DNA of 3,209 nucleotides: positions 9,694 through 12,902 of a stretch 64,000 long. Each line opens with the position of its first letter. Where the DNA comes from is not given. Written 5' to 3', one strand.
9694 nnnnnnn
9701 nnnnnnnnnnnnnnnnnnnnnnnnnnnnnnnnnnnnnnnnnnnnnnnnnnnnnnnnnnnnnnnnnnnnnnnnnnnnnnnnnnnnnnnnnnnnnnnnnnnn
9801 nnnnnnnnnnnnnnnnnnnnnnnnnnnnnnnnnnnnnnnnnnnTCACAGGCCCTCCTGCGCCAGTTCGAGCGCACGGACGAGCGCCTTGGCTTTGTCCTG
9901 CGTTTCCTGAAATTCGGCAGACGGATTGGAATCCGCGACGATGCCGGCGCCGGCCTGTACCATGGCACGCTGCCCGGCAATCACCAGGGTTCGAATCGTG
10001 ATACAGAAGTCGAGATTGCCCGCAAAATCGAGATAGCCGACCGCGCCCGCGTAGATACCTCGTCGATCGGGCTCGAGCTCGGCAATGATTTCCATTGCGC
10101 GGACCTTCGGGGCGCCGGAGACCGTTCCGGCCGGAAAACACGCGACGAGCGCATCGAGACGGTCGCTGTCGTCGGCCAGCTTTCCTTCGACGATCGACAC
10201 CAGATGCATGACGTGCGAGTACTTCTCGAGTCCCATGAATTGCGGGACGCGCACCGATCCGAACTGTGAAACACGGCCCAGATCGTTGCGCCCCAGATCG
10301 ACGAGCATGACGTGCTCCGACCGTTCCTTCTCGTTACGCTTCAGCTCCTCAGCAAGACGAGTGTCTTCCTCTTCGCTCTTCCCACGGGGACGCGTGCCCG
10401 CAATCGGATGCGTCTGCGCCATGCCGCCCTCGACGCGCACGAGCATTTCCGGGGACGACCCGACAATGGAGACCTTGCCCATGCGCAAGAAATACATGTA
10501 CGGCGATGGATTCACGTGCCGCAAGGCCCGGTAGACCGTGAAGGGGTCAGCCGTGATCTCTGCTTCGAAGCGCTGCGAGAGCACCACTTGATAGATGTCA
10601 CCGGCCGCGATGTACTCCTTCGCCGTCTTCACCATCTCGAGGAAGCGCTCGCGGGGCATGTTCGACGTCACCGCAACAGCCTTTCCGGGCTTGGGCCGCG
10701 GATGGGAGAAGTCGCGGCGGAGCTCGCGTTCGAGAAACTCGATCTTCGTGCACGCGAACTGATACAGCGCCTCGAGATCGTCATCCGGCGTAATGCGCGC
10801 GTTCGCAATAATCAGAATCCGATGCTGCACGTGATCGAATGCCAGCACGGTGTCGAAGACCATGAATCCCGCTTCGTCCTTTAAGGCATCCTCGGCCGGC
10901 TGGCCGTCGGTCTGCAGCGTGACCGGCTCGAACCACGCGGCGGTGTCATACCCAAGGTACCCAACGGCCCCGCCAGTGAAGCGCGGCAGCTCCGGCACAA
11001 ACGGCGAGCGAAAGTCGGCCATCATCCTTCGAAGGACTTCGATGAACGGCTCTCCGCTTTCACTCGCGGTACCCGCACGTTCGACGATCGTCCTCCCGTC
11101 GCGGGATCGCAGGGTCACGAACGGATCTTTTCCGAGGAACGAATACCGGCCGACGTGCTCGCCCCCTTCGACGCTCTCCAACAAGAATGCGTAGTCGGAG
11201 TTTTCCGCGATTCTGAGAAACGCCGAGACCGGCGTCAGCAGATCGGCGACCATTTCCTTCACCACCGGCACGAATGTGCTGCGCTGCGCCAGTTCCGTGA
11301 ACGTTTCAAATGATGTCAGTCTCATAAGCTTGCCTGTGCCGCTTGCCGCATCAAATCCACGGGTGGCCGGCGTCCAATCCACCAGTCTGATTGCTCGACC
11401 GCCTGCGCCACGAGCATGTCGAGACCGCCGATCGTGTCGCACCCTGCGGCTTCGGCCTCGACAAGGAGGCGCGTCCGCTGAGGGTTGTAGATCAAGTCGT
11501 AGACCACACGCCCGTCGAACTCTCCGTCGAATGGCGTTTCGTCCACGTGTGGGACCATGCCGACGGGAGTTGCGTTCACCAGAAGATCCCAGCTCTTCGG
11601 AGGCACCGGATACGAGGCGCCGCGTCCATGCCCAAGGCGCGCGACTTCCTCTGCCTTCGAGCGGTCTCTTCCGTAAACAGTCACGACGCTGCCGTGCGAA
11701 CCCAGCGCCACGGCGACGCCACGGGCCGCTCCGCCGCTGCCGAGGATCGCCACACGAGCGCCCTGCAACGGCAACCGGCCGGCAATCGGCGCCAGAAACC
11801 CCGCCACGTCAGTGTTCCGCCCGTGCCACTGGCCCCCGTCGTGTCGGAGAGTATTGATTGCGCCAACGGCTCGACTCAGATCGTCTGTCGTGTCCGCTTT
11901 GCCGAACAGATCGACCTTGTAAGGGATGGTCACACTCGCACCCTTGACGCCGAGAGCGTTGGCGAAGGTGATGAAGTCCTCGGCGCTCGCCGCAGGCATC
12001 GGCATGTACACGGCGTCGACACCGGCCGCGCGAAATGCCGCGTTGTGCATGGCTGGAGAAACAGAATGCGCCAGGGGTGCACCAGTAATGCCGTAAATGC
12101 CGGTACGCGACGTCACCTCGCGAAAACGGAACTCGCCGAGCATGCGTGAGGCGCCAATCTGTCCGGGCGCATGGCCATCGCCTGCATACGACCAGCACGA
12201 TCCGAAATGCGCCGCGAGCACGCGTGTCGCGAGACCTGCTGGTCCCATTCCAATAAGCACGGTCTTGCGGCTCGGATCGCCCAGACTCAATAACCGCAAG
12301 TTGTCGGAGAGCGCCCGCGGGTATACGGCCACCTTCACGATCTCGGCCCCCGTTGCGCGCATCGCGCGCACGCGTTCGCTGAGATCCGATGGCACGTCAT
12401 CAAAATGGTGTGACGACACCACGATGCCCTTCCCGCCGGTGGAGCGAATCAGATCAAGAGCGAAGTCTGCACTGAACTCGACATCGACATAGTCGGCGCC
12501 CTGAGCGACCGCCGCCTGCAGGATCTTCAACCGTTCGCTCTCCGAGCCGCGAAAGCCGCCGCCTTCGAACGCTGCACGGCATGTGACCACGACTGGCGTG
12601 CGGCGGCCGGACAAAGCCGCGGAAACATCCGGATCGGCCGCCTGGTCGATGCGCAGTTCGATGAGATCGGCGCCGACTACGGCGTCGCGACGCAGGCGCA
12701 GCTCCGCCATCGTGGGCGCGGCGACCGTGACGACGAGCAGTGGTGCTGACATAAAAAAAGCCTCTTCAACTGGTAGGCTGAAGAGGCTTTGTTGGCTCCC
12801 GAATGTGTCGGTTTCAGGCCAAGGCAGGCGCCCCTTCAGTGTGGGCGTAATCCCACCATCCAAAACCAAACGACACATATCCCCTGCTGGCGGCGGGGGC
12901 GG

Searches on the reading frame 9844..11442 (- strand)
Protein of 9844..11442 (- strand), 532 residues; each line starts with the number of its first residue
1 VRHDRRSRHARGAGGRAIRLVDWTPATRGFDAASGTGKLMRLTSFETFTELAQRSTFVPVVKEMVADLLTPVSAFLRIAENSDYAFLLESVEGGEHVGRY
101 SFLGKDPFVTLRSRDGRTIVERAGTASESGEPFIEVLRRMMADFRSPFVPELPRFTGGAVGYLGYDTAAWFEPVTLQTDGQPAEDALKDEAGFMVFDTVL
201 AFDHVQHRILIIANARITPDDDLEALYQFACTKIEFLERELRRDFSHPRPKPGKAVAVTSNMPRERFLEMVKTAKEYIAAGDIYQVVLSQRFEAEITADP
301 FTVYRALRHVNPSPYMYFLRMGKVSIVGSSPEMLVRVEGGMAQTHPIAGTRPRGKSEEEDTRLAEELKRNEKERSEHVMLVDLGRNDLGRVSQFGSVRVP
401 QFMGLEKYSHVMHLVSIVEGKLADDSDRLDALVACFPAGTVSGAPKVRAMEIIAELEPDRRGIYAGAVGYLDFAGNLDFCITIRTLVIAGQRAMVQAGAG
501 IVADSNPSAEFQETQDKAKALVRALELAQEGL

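Call 7: search_protein_families(library=pfam, proteins=[window:9844-11442:-])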
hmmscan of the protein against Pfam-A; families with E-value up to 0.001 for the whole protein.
window:9844-11442:- (532 aa): 2 families
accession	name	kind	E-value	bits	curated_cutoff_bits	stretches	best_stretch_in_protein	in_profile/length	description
PF00425.24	Chorismate_bind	-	2.3e-99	332.6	27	1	264-517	2-257/257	chorismate binding enzyme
PF04715.19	Anth_synt_I_N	-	1.2e-32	113.5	23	1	67-210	1-139/140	Anthranilate synthase component I, N terminal region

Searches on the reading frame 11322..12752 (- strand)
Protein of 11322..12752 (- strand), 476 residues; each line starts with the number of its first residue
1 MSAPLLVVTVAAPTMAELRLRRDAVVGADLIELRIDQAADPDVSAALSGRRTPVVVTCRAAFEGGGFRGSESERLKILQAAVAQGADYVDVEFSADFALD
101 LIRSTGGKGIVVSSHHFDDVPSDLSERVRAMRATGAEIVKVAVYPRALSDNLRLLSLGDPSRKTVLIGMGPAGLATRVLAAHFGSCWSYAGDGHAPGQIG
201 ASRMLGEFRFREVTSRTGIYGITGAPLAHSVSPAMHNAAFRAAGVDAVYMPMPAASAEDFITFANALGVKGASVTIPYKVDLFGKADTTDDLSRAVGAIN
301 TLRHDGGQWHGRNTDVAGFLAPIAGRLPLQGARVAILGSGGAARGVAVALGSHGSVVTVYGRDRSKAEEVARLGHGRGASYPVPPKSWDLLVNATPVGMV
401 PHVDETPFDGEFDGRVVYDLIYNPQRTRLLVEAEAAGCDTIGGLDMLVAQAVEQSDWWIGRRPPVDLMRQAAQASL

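Call 7: search_protein_families(library=pfam, proteins=[window:11322-12752:-])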
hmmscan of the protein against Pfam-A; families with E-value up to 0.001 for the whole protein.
window:11322-12752:- (476 aa): 4 families
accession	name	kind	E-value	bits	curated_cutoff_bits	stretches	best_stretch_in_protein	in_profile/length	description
PF01487.21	DHquinase_I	-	6.6e-42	144.6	22.2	1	8-204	2-226/230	Type I 3-dehydroquinase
PF08501.16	Shikimate_dh_N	-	2.1e-20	73.1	27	1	222-302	1-83/83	Shikimate dehydrogenase substrate binding domain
PF18317.6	SDH_C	-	4.2e-10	39.6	25.8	1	443-473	1-31/31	Shikimate 5'-dehydrogenase C-terminal domain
PF03435.24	Sacchrp_dh_NADP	-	2.6e-06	28.3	25.1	0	334-372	1-41/129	Saccharopine dehydrogenase NADP binding domain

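Call 9: find_homologous_proteins(query=window:11322-12752:-, max_evalue=1e-30)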
Query window:11322-12752:- (476 aa): 4907 proteins with E <= 1e-30 among 8000 candidates; the best 120 are listed.
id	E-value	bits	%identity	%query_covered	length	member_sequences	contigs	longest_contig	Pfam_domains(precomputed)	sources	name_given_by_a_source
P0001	0.0e+0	1048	100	100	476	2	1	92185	PF08501.17,PF18317.7,PF01487.23,PF03435.25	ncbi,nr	ncbi:MAG: shikimate dehydrogenase [Vicinamibacterales bacterium]|nr:shikimate dehydrogenase [Vicinam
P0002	5.6e-259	878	83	100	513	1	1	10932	PF08501.17,PF18317.7,PF01487.23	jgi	jgi:3-dehydroquinate dehydratase/shikimate dehydrogenase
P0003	1.2e-253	860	82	100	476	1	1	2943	PF08501.17,PF18317.7,PF01487.23,PF03435.25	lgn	-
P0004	1.2e-243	827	79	100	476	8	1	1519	PF08501.17,PF18317.7,PF01487.23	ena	-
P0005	2.0e-241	820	78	100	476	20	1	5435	PF08501.17,PF18317.7,PF01487.23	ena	-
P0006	9.2e-241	818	77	100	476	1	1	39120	PF08501.17,PF18317.7,PF01487.23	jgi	jgi:3-dehydroquinate dehydratase/shikimate dehydrogenase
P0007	6.7e-239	812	77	100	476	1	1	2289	PF08501.17,PF18317.7,PF01487.23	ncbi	-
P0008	7.8e-237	805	76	100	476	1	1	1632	PF08501.17,PF18317.7,PF01487.23,PF03435.25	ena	-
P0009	1.7e-235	800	76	100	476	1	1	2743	PF08501.17,PF18317.7,PF01487.23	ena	-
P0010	4.7e-232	789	75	100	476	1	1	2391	PF08501.17,PF18317.7,PF01487.23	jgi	jgi:3-dehydroquinate dehydratase/shikimate dehydrogenase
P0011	4.5e-227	773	75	100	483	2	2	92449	PF08501.17,PF18317.7,PF01487.23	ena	-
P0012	1.3e-224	764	73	99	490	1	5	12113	PF08501.17,PF18317.7,PF01487.23,PF03435.25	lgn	-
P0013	2.6e-220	750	72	100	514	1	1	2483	PF08501.17,PF18317.7,PF01487.23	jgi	jgi:3-dehydroquinate dehydratase/shikimate dehydrogenase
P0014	1.2e-219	748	72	100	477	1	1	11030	PF08501.17,PF18317.7,PF01487.23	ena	-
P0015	2.0e-219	747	72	100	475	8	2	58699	PF08501.17,PF18317.7,PF01487.23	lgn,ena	-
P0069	1.0e-207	709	68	99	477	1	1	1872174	PF08501.17,PF18317.7,PF01487.23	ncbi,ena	-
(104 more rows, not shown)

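Call 12: find_related_loci(query=A1, collection=genome_contigs, flank=2500)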
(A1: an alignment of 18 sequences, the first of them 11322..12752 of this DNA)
Query A1 (476 aa) in genome_contigs; peptide patterns used: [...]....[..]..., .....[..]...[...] (x = any residue, [..] = any of these).
600 stretches matched a pattern (row limit reached: there are more); 596 encode a relative of the query (tblastn E <= 1e-3); the best 80 are kept; 80 distinct loci.
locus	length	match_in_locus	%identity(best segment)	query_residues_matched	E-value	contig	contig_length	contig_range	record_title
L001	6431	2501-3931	68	1-476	0e+0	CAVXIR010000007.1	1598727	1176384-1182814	MAG: Vicinamibacterales bacterium isolate MFD09212.bin.1.252 genome assembly, contig: contig_953, whole genome shotgun s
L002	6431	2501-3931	69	1-476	0e+0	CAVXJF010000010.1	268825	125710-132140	MAG: Vicinamibacterales bacterium isolate MFD05567.bin.1.201 genome assembly, contig: contig_6431, whole genome shotgun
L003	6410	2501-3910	66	6-476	0e+0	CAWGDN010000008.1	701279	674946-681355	MAG: Vicinamibacterales bacterium isolate MFD02242.bin.2.124 genome assembly, contig: contig_760, whole genome shotgun s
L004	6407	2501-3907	55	6-472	6e-169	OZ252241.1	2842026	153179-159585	MAG: Vicinamibacterales bacterium isolate 2064dafd-9b2a-4308-b7d3-9406566bb03f genome assembly, chromosome: 1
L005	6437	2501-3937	57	2-476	1e-167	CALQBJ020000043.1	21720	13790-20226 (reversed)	MAG: Bifidobacterium breve isolate HRS-HS13-bin-114 genome assembly, contig: HRSG-H13-C3656, whole genome shotgun sequen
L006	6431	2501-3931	56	1-476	6e-167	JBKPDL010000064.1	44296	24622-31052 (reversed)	MAG: Acidobacteriota bacterium isolate GB_EKS_MAG_00025 GB_EKS_000000400942, whole genome shotgun sequence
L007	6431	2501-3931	55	1-476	4e-163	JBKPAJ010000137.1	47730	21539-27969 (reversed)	MAG: Acidobacteriota bacterium isolate GB_HAYS_MAG_00008 GB_HAYS_000000866823, whole genome shotgun sequence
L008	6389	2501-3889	58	6-468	7e-162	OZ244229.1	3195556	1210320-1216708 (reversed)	MAG: Vicinamibacterales bacterium isolate 98a3bb7b-36bc-46c5-b0ea-6a1611218d7a genome assembly, chromosome: 2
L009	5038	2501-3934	55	1-476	6e-161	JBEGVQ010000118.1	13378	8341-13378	MAG: Acidobacteriota bacterium isolate riogrande_2019_sw_WHONDRS-S19S_0066_B_bin.22 scaffold_1318316, whole genome shotg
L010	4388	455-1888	54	1-476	1e-161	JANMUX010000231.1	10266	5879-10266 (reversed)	MAG: Acidobacteriota bacterium isolate SOY_1_B_metabat.173 SOY_1_B_k141_1155210, whole genome shotgun sequence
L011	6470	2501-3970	56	5-476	1e-159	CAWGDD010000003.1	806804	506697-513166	MAG: uncultured Acidobacteriota bacterium isolate MFD02242.bin.3.262 genome assembly, contig: contig_1750, whole genome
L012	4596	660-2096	56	2-476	6e-160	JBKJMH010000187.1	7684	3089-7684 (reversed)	MAG: Vicinamibacterales bacterium isolate ant_bin.318 k117_6394166, whole genome shotgun sequence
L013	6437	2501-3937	56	2-476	1e-158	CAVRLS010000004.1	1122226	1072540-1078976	MAG: uncultured Acidobacteriota bacterium isolate MFD01275.bin.2.196 genome assembly, contig: contig_2698, whole genome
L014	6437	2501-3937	54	1-476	2e-158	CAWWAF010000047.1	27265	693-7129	MAG TPA_asm: uncultured bacterium isolate ERR3589567_binner13_78 genome assembly, contig: ERZ7462743.1103, whole genome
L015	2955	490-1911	54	6-476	1e-165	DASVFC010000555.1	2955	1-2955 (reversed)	MAG TPA_asm: Vicinamibacterales bacterium isolate SMAG_U2079 k141_121788, whole genome shotgun sequence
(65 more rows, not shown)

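Call 40: find_encoding_contigs(protein=P0069, flank=10000, max_places=1)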
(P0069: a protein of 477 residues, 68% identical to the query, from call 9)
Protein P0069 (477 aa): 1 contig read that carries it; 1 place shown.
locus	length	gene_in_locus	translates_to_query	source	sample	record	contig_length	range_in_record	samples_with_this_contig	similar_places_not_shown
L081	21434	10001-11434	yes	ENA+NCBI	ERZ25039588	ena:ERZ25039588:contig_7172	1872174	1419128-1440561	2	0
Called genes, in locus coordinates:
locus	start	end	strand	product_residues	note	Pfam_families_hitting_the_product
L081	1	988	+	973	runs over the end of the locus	PF00158:Sigma54_activat, PF14532:Sigma54_activ_2, PF07728:AAA_5 (weak), PF25601:AAA_lid_14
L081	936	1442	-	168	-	-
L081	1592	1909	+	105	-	PF00528:BPD_transp_1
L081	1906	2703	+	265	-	PF12911:OppC_N (weak), PF00528:BPD_transp_1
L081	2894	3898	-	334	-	PF00515:TPR_1 (faint), PF07719:TPR_2 (faint), PF13174:TPR_6 (faint), PF13181:TPR_8 (faint), PF13414:TPR_11 (faint), PF13424:TPR_12 (faint), PF12895:ANAPC3 (weak), PF13432:TPR_16 (weak), +5 more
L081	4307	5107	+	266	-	PF08281:Sigma70_r4_2, PF04545:Sigma70_r4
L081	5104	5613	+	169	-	-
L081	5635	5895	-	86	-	-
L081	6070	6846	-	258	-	-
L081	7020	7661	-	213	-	PF07494:Reg_prop (faint), PF08450:SGL (faint), PF20067:SSL_N (faint)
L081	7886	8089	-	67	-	-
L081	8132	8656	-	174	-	-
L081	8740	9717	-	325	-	PF05580:Peptidase_S55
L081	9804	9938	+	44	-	-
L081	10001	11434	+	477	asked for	PF01487:DHquinase_I, PF08501:Shikimate_dh_N, PF18317:SDH_C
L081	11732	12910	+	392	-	PF04715:, PF00425:Chorismate_bind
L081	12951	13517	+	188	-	PF00117:GATase, PF07722:Peptidase_C26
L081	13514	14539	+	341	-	PF02885:Glycos_trans_3N, PF00591:Glycos_transf_3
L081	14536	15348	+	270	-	PF00218:IGPS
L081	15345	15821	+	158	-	PF00697:PRAI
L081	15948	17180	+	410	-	PF00291:PALP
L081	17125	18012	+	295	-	PF00290:Trp_syntA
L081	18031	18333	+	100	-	PF01817:CM_2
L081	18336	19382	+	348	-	PF18152:DAHP_snth_FXD, PF00793:DAHP_synth_1, PF03102:NeuB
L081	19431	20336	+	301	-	PF02153:PDH_N, PF20463:PDH_C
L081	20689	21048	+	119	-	PF14464:Prok-JAB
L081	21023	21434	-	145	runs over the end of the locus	-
